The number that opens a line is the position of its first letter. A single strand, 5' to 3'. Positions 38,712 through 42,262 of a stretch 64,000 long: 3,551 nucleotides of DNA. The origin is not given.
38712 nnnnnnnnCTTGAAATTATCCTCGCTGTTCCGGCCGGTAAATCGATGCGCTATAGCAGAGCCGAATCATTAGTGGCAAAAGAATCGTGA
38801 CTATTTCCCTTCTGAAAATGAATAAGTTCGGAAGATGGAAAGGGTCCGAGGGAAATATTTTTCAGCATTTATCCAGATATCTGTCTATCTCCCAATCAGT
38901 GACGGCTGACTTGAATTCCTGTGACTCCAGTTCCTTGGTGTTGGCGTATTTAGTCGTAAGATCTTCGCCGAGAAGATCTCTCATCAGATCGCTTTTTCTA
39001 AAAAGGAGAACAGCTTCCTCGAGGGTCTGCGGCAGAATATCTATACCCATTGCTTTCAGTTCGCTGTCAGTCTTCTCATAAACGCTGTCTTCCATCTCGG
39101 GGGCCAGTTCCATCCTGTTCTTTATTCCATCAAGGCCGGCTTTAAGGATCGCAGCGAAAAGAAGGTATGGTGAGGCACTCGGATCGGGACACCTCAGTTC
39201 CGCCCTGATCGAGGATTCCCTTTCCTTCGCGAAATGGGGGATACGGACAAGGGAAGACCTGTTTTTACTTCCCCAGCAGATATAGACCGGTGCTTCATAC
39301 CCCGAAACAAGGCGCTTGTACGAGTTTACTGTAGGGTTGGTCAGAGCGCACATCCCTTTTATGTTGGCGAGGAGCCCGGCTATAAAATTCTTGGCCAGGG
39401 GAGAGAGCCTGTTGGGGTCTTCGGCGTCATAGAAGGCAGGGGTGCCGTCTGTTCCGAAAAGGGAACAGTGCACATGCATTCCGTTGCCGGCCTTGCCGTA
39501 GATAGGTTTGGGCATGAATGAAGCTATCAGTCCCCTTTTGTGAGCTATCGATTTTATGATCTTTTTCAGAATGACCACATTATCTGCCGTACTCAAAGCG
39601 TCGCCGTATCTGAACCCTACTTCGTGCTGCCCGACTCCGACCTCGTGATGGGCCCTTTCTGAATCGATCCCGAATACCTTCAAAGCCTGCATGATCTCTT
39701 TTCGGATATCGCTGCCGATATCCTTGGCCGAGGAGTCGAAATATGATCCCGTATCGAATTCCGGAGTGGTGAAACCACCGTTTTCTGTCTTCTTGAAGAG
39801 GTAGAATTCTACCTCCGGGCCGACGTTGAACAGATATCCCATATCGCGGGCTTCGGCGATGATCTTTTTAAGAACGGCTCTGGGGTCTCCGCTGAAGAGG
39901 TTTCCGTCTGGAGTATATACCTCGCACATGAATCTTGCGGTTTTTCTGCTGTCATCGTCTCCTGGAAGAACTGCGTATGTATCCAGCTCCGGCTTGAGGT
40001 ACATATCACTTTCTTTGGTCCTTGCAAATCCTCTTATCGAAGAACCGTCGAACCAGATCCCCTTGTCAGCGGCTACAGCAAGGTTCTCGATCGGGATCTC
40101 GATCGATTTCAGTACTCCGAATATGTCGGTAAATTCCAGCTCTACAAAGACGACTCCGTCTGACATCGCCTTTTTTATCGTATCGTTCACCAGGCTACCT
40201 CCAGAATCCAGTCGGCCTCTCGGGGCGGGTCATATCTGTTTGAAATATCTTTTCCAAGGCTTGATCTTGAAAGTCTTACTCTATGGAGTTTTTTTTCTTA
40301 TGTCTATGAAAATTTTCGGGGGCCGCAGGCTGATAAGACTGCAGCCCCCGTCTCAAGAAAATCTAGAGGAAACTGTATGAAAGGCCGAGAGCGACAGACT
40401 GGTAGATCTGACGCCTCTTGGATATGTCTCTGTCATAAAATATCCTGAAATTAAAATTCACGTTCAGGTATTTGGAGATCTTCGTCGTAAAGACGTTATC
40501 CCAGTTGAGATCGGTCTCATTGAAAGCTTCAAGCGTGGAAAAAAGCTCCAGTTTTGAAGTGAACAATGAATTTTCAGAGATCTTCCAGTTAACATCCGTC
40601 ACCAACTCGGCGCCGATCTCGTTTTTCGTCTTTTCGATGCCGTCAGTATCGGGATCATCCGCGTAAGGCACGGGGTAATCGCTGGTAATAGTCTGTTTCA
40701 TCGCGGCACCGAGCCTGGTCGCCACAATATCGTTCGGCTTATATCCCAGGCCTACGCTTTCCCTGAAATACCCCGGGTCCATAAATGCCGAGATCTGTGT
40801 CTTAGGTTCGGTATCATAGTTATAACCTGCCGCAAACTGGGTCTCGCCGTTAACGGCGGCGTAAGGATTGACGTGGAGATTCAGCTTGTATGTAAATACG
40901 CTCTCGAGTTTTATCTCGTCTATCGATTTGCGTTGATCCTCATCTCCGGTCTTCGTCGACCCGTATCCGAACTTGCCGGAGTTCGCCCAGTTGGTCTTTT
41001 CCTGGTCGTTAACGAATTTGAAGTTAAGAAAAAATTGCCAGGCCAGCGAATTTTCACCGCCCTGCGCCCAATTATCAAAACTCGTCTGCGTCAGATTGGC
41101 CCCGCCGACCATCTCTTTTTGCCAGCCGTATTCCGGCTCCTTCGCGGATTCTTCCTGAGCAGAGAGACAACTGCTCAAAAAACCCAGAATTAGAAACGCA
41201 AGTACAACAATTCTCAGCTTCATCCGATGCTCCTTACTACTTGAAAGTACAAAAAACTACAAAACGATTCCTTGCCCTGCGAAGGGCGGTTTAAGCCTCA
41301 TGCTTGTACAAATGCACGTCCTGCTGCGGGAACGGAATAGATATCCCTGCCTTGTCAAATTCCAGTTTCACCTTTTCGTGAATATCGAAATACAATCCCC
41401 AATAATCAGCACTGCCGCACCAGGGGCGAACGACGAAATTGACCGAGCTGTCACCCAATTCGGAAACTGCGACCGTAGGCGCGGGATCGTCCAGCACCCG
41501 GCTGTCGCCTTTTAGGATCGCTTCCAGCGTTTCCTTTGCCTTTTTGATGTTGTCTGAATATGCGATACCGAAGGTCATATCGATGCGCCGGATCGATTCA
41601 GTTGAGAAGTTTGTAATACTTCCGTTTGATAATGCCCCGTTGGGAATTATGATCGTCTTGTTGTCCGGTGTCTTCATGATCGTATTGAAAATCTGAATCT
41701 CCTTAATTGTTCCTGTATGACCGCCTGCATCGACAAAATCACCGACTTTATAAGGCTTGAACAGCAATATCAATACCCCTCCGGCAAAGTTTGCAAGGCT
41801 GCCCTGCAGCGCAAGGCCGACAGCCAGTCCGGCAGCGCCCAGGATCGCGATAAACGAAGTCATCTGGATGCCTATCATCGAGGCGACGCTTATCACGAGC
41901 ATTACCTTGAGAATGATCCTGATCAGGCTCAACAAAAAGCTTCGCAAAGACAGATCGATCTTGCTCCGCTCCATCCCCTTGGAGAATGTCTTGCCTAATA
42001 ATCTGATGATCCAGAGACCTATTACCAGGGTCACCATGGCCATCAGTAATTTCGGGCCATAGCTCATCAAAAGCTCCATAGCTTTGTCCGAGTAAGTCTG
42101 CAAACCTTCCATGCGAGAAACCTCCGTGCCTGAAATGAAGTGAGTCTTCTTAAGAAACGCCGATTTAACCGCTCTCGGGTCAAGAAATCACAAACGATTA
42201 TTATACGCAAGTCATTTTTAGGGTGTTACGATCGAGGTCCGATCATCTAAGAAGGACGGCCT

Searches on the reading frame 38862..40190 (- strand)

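Call 7: search_protein_families(library=ncbifam, proteins=[window:38862-40190:-], max_evalue=0.001)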
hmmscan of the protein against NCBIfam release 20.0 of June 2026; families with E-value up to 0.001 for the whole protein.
window:38862-40190:- (442 aa): 5 families
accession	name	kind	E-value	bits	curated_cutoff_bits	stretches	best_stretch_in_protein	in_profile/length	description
TIGR00653.1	GlnA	equivalog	1e-142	476.2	429.15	2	144-440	168-462/462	type I glutamate--ammonia ligase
TIGR03105.1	gln_synth_III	equivalog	6.9e-102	341.2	469.6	1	8-440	5-435/435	type III glutamate--ammonia ligase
NF045547.1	GGputSyn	equivalog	1.1e-88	297.9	650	1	4-434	5-438/438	gamma-glutamylputrescine synthetase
NF007006.0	PRK09469.1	equivalog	4.7e-72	243.1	845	2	146-438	176-466/469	glutamate--ammonia ligase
NF041605.1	gln_syn_GlnII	equivalog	1.3e-13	50.8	500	1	40-346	29-322/333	glutamine synthetase GlnII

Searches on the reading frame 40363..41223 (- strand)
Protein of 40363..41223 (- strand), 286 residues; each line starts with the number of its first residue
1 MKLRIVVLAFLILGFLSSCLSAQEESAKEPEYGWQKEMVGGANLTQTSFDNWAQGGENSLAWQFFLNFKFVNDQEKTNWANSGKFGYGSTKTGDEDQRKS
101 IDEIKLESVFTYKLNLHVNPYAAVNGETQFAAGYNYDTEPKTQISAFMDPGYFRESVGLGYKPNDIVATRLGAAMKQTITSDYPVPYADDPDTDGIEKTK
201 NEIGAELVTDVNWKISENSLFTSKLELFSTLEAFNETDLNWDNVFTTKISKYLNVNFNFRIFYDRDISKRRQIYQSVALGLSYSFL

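Call 7: search_protein_families(library=ncbifam, proteins=[window:40363-41223:-], max_evalue=0.001)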
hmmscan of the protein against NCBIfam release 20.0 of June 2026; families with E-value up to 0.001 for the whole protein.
window:40363-41223:- (286 aa): 0 families

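Call 49: search_protein_families(library=pfam, proteins=[window:40363-41223:-], max_evalue=0.01)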
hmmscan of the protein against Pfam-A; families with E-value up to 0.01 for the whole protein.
window:40363-41223:- (286 aa): 3 families
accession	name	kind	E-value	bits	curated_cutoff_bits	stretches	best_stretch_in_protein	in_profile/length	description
PF11276.14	DUF3078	-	1.7e-21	76.8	25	1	44-134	1-92/92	Protein of unknown function (DUF3078)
PF04338.18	DUF481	-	5.7e-08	33.5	21.1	1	71-270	22-194/210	Protein of unknown function, DUF481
PF13505.12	OMP_b-brl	-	0.0056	17.3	28.7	1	18-168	7-143/175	Outer membrane protein beta-barrel domain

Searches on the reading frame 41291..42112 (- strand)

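Call 7: search_protein_families(library=ncbifam, proteins=[window:41291-42112:-], max_evalue=0.001)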
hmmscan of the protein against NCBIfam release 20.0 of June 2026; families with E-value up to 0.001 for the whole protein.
window:41291-42112:- (273 aa): 6 families
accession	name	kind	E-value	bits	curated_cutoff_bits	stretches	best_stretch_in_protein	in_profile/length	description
NF007662.0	PRK10334.1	subfamily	1.6e-78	263.8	321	1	10-270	19-279/286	small-conductance mechanosensitive channel MscS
NF047602.1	MscsSHelicob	equivalog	7.6e-53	179.6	400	1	13-269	4-259/260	small-conductance mechanosensitive channel MscS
NF008438.0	PRK11281.1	equivalog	3.5e-29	101.2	991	1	90-271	908-1091/1113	mechanosensitive channel MscK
NF047601.1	MscSThanab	equivalog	3.4e-27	95.6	500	1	23-269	25-277/280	small-conductance mechanosensitive channel MscS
NF008180.0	PRK10929.1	equivalog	3.2e-23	81.5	809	1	73-268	888-1085/1109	miniconductance mechanosensitive channel MscM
NF008542.0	PRK11465.1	equivalog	7.9e-11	40.9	596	1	61-265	514-721/741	mechanosensitive channel protein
